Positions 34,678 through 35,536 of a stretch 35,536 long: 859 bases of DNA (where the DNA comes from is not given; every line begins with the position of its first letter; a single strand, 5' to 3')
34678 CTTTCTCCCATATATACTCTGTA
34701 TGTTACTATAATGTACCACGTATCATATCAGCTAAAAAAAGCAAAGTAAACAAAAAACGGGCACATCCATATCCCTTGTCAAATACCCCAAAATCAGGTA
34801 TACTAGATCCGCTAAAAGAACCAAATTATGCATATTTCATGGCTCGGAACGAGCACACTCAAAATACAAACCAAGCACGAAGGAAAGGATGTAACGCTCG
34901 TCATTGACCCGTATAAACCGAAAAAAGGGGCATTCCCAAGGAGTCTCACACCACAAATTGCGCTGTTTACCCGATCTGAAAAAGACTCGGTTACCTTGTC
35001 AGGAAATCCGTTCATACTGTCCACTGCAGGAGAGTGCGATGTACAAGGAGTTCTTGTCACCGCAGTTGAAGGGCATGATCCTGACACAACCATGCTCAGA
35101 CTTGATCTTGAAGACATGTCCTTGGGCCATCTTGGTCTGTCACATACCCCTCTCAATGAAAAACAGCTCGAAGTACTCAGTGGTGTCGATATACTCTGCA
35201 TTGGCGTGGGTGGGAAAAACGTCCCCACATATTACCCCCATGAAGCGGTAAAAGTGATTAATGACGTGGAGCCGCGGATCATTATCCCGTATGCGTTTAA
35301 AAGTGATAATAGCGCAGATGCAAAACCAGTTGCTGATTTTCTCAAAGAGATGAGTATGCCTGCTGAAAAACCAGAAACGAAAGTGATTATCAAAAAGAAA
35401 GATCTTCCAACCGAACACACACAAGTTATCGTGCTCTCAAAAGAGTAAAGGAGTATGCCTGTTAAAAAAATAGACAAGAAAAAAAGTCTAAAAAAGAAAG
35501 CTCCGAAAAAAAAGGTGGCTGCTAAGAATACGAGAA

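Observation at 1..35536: Two translation-initiation styles: leaderless, SD-less native genes versus SD-led cassettes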

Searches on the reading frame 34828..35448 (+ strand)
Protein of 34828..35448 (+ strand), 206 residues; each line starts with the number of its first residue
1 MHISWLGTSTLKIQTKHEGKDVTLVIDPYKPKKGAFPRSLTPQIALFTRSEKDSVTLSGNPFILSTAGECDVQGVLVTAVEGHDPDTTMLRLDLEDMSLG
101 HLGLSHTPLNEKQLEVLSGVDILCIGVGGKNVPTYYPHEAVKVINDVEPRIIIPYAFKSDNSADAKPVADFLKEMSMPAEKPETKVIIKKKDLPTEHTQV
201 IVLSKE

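Call 7: search_protein_families(library=pfam, proteins=[window:34828-35448:+])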
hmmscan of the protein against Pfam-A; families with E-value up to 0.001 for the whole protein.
window:34828-35448:+ (206 aa): 1 family
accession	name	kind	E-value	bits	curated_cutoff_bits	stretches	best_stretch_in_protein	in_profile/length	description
PF13483.12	Lactamase_B_3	-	2.5e-21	76.8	24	1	3-155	2-159/160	Beta-lactamase superfamily domain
